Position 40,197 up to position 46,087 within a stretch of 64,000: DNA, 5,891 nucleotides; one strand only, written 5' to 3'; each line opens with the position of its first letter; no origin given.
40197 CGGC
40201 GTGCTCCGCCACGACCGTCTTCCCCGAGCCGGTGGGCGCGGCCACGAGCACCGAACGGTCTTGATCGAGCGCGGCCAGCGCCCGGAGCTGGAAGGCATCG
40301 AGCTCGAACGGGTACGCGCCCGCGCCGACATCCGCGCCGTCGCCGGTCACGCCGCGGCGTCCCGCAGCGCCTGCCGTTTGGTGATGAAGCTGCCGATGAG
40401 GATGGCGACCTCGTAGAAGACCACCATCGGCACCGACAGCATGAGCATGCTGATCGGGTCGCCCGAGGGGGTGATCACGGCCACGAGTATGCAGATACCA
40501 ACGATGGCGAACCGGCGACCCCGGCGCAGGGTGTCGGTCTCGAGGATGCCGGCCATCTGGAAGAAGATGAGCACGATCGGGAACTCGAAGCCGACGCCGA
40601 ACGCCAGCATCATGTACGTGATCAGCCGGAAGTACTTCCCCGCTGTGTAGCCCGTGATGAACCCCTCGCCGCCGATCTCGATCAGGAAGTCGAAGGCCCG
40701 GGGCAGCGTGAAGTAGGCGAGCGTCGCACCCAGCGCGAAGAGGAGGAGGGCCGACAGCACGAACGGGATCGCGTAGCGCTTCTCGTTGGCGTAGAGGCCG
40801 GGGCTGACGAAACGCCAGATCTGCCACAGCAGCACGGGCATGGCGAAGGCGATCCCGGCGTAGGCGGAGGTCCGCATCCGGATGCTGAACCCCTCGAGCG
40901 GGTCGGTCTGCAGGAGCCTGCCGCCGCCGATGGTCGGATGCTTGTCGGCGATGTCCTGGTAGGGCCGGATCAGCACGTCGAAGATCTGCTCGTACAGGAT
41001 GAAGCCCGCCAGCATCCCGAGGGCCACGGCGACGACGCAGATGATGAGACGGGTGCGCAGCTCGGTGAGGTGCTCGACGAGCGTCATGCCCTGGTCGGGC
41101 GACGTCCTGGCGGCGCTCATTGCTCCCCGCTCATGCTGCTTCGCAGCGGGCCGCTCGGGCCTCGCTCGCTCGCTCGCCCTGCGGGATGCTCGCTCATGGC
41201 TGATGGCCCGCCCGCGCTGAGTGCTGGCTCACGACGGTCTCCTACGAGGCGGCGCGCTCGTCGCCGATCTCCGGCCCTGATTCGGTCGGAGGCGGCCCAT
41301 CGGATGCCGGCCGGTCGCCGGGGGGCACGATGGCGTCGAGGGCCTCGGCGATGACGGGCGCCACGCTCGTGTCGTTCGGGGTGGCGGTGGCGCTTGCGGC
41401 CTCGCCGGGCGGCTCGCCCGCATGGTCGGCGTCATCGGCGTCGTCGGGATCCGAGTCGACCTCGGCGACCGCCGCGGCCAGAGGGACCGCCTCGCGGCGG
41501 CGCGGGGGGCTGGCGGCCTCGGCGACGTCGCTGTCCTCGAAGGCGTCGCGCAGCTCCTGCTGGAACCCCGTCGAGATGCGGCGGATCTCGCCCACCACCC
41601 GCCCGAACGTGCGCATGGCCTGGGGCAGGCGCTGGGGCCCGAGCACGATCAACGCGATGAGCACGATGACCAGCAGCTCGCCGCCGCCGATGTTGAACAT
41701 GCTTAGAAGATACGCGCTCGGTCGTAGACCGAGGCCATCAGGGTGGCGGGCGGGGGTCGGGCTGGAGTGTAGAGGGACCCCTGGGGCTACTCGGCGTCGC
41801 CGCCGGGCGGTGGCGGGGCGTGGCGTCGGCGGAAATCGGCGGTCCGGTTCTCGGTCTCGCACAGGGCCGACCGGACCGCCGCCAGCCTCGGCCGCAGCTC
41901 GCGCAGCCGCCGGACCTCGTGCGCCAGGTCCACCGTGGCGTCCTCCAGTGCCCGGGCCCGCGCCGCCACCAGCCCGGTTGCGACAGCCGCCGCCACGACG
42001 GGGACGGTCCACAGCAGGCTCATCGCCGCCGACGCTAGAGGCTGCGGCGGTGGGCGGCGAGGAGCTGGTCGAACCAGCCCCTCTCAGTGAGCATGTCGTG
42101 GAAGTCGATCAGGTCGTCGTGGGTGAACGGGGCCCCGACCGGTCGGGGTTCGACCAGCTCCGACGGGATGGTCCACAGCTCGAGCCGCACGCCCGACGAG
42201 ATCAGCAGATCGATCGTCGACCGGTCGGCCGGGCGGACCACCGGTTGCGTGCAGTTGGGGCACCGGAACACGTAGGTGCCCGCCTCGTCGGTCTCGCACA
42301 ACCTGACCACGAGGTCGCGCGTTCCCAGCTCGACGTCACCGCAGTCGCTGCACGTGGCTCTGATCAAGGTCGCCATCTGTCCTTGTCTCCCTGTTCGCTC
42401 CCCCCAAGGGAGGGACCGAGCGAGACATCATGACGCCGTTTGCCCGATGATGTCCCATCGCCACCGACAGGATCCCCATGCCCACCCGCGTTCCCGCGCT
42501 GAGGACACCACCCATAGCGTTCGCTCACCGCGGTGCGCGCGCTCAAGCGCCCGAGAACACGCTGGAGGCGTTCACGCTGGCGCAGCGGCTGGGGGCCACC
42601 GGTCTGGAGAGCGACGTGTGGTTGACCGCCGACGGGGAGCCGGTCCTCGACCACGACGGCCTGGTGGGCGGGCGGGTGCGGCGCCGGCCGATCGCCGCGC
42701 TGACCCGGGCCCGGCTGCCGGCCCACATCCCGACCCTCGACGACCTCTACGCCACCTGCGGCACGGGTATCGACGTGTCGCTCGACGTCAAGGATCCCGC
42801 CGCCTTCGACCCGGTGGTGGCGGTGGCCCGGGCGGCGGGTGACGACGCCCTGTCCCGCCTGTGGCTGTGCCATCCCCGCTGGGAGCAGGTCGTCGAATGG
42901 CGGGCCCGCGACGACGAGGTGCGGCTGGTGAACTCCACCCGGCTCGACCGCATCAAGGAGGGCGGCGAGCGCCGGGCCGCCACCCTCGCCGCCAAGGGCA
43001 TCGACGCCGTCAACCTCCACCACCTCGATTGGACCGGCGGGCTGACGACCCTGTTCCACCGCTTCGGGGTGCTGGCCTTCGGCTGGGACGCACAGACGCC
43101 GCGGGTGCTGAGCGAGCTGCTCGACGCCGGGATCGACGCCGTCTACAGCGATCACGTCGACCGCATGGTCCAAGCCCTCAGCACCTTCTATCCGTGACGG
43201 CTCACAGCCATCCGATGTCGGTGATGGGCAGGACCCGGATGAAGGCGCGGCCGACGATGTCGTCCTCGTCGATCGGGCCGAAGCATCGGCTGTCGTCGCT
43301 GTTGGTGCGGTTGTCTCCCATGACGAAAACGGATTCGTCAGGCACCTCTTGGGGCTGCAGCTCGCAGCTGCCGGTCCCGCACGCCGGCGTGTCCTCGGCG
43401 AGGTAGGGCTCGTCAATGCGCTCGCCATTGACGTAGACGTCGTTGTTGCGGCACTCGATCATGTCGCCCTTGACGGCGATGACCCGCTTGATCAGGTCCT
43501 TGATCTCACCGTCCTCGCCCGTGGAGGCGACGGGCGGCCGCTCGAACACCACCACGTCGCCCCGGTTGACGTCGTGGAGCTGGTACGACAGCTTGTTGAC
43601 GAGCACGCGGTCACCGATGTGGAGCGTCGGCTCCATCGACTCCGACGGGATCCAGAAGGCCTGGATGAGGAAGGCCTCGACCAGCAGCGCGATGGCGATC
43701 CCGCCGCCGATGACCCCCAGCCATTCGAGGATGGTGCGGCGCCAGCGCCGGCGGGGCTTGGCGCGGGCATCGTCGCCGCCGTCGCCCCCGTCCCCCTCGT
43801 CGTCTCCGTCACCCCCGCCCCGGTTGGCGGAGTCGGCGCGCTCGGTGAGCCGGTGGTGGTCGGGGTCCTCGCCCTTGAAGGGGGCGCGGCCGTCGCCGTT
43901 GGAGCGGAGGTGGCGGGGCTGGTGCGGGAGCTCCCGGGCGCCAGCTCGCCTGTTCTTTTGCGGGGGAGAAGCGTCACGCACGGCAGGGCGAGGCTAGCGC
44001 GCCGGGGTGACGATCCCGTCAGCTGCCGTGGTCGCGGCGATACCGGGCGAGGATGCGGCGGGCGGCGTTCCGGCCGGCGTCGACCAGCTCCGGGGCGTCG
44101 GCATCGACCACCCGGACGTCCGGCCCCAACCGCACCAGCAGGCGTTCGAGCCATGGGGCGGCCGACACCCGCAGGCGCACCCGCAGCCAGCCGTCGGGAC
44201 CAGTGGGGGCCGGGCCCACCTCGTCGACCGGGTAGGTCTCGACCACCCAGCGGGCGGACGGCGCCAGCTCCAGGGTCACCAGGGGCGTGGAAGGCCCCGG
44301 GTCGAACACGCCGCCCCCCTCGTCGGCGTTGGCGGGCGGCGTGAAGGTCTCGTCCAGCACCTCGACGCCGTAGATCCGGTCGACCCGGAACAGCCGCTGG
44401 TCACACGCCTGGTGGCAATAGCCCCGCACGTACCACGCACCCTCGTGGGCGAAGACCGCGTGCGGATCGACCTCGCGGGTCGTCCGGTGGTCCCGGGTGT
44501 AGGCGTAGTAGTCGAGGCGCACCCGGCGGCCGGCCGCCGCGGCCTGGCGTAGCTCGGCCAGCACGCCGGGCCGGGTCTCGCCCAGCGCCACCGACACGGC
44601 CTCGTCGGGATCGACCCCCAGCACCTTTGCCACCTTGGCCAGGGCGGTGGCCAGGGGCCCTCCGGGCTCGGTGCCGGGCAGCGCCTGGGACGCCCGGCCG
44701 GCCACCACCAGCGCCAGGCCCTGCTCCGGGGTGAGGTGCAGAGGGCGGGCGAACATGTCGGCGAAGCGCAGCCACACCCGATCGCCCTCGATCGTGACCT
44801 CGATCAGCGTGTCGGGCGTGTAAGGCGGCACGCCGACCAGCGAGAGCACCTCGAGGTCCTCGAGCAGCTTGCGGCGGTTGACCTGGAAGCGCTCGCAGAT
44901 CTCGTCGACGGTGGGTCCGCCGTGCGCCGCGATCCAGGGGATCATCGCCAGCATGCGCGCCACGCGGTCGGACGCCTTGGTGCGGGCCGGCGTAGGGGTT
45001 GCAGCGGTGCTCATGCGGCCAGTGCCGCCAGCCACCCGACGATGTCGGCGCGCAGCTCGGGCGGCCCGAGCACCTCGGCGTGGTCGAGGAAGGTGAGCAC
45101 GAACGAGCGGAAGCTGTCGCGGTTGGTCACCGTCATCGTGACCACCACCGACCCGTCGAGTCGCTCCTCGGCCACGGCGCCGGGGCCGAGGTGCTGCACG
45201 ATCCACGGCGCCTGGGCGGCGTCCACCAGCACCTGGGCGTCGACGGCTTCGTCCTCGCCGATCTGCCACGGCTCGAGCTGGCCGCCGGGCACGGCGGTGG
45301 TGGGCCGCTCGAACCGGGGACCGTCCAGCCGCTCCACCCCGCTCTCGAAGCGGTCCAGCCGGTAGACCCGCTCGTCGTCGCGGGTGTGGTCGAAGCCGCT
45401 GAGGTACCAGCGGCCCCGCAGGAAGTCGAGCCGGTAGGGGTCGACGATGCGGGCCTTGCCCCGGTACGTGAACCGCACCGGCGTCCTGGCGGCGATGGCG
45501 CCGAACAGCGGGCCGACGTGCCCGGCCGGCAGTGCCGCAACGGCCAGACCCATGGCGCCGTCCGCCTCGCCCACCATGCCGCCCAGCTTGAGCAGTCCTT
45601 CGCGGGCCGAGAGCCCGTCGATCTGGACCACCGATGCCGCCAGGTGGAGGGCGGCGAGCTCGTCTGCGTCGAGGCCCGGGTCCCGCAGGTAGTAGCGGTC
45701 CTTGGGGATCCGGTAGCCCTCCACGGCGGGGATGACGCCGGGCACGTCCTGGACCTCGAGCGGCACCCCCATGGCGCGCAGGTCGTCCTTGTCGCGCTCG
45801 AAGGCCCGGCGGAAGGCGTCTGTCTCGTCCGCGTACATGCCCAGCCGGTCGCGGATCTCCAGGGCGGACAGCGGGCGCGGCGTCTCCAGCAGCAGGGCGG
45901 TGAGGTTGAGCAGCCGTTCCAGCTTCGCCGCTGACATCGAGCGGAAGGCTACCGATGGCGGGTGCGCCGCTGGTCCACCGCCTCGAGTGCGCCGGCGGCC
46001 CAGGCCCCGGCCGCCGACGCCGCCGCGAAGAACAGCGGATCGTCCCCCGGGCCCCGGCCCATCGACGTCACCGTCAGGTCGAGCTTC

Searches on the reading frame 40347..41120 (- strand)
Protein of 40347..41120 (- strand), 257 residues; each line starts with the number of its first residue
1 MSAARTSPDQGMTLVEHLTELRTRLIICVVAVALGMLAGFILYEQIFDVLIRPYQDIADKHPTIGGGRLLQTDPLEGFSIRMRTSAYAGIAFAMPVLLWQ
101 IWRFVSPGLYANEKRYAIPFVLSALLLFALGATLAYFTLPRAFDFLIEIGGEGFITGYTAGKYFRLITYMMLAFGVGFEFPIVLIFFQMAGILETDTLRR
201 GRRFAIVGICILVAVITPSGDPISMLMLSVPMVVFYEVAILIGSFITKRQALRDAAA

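Call 13: search_protein_families(library=pfam, proteins=[window:40347-41120:-])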
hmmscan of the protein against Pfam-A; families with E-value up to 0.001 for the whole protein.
window:40347-41120:- (257 aa): 1 family
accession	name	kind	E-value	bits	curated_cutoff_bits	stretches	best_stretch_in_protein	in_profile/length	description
PF00902.23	TatC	-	9.5e-69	231.8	25.1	1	16-231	1-208/208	Sec-independent protein translocase protein (TatC)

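Call 24: find_encoding_contigs(protein=window:40347-41120:-, flank=3000, max_places=6)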
Protein window:40347-41120:- (257 aa): 2 contigs read that carry it; 2 places shown.
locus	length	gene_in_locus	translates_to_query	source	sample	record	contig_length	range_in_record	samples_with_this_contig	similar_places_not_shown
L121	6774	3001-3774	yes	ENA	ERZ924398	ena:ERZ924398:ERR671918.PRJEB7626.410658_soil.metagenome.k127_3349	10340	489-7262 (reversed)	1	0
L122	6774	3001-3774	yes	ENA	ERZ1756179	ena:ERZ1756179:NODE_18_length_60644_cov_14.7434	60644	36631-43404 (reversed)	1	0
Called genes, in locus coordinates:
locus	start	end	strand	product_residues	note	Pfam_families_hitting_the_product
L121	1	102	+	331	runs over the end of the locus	PF19187:HTH_PafC, PF13280:WYL, PF25583:WCX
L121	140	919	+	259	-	PF10502:Peptidase_S26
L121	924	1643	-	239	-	PF03009:GDPD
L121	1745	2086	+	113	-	-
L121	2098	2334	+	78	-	-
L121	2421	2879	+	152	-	PF02416:TatA_B_E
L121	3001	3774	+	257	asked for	PF00902:TatC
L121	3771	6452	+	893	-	PF00270:DEAD, PF04851:ResIII, PF22527:DEXQc_Suv3, PF00271:Helicase_C (weak), PF26090:SH3_HelY, PF08148:DSHCT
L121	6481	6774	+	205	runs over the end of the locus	PF19279:YegS_C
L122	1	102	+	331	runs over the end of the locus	PF19187:HTH_PafC, PF13280:WYL, PF25583:WCX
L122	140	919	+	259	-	PF10502:Peptidase_S26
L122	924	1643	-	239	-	PF03009:GDPD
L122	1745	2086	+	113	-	-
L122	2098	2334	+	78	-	-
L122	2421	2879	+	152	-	PF02416:TatA_B_E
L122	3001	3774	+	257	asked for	PF00902:TatC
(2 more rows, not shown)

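Call 82: find_homologous_proteins(query=window:40347-41120:-, max_evalue=1e-60)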
Query window:40347-41120:- (257 aa): 3011 proteins with E <= 1e-60 among 8000 candidates; the best 120 are listed.
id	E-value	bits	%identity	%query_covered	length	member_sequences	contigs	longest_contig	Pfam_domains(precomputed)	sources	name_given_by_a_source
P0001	4.4e-161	552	100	100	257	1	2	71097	PF00902.24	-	-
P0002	8.4e-161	551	100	100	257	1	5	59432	PF00902.24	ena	-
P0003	2.2e-159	547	99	100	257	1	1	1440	PF00902.24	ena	-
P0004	2.6e-153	527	93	100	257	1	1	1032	PF00902.24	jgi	-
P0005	1.9e-151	521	94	99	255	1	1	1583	PF00902.24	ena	-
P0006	1.5e-149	514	93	96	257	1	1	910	PF00902.24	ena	-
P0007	1.6e-148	511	90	99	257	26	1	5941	PF00902.24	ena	-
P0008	2.1e-148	511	91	99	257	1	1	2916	PF00902.24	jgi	jgi:sec-independent protein translocase protein TatC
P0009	5.8e-148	509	89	99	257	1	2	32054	PF00902.24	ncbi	ncbi:MAG: twin-arginine translocase subunit TatC [Acidimicrobiales bacterium]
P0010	5.8e-148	509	90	99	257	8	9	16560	PF00902.24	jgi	jgi:sec-independent protein translocase protein TatC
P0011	6.6e-148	509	91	99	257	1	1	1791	PF00902.24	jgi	jgi:sec-independent protein translocase protein TatC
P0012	8.3e-148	509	90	99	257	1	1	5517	PF00902.24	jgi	jgi:sec-independent protein translocase protein TatC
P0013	1.0e-147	508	91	99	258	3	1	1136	PF00902.24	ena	-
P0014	1.1e-147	508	89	99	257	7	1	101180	PF00902.24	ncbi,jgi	jgi:sec-independent protein translocase protein TatC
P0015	2.5e-147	507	91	99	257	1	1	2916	PF00902.24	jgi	jgi:sec-independent protein translocase protein TatC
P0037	2.5e-143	494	89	100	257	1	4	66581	PF00902.24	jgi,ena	jgi:sec-independent protein translocase protein TatC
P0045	5.8e-142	490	87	99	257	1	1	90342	PF00902.24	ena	-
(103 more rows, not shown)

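Call 83: find_encoding_contigs(protein=P0014, flank=10000, max_places=1)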
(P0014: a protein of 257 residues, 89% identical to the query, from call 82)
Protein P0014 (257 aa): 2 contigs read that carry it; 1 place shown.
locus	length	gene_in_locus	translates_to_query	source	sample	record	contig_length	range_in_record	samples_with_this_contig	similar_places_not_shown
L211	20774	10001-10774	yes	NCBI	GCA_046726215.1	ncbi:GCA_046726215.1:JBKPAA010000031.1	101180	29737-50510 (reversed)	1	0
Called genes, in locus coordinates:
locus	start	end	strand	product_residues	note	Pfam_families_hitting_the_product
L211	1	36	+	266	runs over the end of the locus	PF00227:Proteasome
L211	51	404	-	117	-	PF09413:DUF2007 (weak)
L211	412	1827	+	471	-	PF03136:Pup_ligase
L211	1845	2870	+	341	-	PF12982:DUF3866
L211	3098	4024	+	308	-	PF13280:WYL, PF25583:WCX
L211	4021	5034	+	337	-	PF19187:HTH_PafC, PF13280:WYL, PF25583:WCX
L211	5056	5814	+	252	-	PF10502:Peptidase_S26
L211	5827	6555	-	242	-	PF03009:GDPD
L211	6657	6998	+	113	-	-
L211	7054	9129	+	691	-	PF13185:GAF_2 (weak), PF01590:GAF (weak), PF13492:GAF_3 (weak), PF00211:Guanylate_cyc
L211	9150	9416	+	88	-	-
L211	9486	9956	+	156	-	PF02416:TatA_B_E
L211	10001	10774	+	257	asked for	PF00902:TatC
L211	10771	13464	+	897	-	PF00270:DEAD, PF04851:ResIII, PF22527:DEXQc_Suv3, PF00271:Helicase_C (weak), PF26090:SH3_HelY, PF08148:DSHCT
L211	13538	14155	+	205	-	PF19279:YegS_C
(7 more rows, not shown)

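Call 84: find_encoding_contigs(protein=P0037, flank=10000, max_places=1)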
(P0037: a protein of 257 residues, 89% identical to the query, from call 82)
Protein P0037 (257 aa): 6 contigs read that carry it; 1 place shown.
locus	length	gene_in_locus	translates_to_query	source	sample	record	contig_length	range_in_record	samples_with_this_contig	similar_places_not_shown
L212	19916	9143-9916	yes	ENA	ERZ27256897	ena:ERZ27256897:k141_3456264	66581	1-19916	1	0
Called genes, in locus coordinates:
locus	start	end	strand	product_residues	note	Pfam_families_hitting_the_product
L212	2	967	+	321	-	?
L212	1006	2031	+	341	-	PF12982:DUF3866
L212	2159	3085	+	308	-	PF13280:WYL, PF25583:WCX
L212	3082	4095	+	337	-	PF19187:HTH_PafC, PF13280:WYL, PF25583:WCX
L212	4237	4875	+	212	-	PF10502:Peptidase_S26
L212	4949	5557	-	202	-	PF03009:GDPD (faint)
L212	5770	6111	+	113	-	-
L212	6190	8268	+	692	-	PF01590:GAF (weak), PF13185:GAF_2 (weak), PF13492:GAF_3 (weak), PF00211:Guanylate_cyc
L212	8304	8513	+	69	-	-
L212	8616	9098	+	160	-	PF02416:TatA_B_E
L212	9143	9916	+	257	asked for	PF00902:TatC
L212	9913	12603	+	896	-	PF00270:DEAD, PF04851:ResIII, PF22527:DEXQc_Suv3, PF00271:Helicase_C (weak), PF26090:SH3_HelY, PF08148:DSHCT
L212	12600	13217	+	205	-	PF19279:YegS_C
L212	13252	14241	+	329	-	PF08240:ADH_N, PF00107:ADH_zinc_N, PF13602:ADH_zinc_N_2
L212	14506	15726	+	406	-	PF01546:Peptidase_M20, PF07687:M20_dimer (weak)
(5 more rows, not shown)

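Call 85: find_encoding_contigs(protein=P0045, flank=10000, max_places=1)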
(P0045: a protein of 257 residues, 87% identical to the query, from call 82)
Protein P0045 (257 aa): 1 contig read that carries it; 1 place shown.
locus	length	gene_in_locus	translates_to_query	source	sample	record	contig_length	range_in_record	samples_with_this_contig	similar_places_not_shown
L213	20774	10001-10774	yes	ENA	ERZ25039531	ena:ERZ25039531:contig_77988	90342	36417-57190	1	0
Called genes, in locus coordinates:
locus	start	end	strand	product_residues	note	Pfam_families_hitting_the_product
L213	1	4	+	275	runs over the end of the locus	PF00227:Proteasome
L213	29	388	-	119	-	PF09413:DUF2007 (weak)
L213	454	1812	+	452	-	PF03136:Pup_ligase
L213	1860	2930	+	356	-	PF12982:DUF3866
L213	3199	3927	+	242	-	PF13280:WYL, PF25583:WCX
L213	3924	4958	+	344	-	PF19187:HTH_PafC, PF13280:WYL, PF25583:WCX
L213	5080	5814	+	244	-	PF10502:Peptidase_S26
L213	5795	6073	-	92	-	-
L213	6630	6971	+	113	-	-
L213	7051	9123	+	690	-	PF01590:GAF (faint), PF13185:GAF_2 (weak), PF13492:GAF_3 (weak), PF00211:Guanylate_cyc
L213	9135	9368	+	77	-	-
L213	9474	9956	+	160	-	PF02416:TatA_B_E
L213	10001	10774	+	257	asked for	PF00902:TatC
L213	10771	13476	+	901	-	PF00270:DEAD, PF04851:ResIII, PF22527:DEXQc_Suv3, PF00271:Helicase_C (faint), PF26090:SH3_HelY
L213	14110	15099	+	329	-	PF08240:ADH_N, PF00107:ADH_zinc_N, PF13602:ADH_zinc_N_2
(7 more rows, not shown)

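Call 86: find_encoding_contigs(protein=P0010, flank=10000, max_places=1)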
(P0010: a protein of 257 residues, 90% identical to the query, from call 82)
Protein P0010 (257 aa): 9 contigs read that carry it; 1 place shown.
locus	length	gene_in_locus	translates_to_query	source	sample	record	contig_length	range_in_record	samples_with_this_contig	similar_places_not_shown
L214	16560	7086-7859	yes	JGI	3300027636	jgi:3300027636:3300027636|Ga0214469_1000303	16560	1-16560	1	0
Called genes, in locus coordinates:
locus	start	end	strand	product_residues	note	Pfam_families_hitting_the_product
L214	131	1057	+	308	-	PF13280:WYL, PF25583:WCX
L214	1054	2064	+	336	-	PF19187:HTH_PafC, PF13280:WYL, PF25583:WCX (weak)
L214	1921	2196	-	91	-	-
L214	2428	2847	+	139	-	PF10502:Peptidase_S26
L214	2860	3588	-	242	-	PF03009:GDPD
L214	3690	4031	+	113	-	-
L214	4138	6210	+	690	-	PF01590:GAF (faint), PF13185:GAF_2 (weak), PF13492:GAF_3, PF00211:Guanylate_cyc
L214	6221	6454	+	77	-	-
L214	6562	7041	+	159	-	PF02416:TatA_B_E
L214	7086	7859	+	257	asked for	PF00902:TatC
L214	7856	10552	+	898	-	PF00270:DEAD, PF04851:ResIII, PF22527:DEXQc_Suv3, PF00271:Helicase_C (weak), PF26090:SH3_HelY, PF08148:DSHCT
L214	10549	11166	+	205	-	PF19279:YegS_C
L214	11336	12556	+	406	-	PF01546:Peptidase_M20, PF07687:M20_dimer (weak)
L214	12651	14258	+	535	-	PF02511:Thy1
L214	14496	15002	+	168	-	-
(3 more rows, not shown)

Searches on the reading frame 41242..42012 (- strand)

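Call 13: search_protein_families(library=pfam, proteins=[window:41242-42012:-])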
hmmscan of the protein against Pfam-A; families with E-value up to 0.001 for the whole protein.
window:41242-42012:- (256 aa): 1 family
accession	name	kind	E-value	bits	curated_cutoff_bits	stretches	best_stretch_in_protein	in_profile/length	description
PF02416.21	TatA_B_E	-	2.6e-07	30.2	21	1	108-156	1-49/53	mttA/Hcf106 family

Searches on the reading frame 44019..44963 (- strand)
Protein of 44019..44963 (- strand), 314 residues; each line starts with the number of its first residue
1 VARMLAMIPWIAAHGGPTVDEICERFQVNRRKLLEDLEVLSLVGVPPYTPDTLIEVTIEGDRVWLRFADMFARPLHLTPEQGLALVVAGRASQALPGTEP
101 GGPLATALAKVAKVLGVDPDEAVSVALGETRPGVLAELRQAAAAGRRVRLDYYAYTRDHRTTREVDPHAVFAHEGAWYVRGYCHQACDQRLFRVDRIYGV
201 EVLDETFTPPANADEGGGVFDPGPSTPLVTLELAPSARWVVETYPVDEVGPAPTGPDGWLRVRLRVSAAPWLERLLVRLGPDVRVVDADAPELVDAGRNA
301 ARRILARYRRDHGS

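Call 94: search_protein_families(library=pfam, proteins=[window:44019-44963:-], max_evalue=0.00001)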
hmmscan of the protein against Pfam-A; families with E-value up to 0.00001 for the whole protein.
window:44019-44963:- (314 aa): 3 families
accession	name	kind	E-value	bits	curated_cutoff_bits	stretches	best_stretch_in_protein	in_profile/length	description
PF19187.6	HTH_PafC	-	5.2e-28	97.6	32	1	2-112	4-114/115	PafC helix-turn-helix domain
PF13280.12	WYL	-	3.9e-21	75.3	21.8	1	134-202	2-70/70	WYL domain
PF25583.1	WCX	-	7.1e-11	42.7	23.9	1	228-305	4-76/76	WCX domain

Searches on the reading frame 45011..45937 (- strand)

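Call 94: search_protein_families(library=pfam, proteins=[window:45011-45937:-], max_evalue=0.00001)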
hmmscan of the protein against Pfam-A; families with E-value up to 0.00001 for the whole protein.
window:45011-45937:- (308 aa): 2 families
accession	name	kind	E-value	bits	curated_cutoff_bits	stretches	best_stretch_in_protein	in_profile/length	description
PF13280.12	WYL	-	1.6e-16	60.5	21.8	1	142-199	4-67/70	WYL domain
PF25583.1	WCX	-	5.5e-14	52.7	23.9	1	231-307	2-76/76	WCX domain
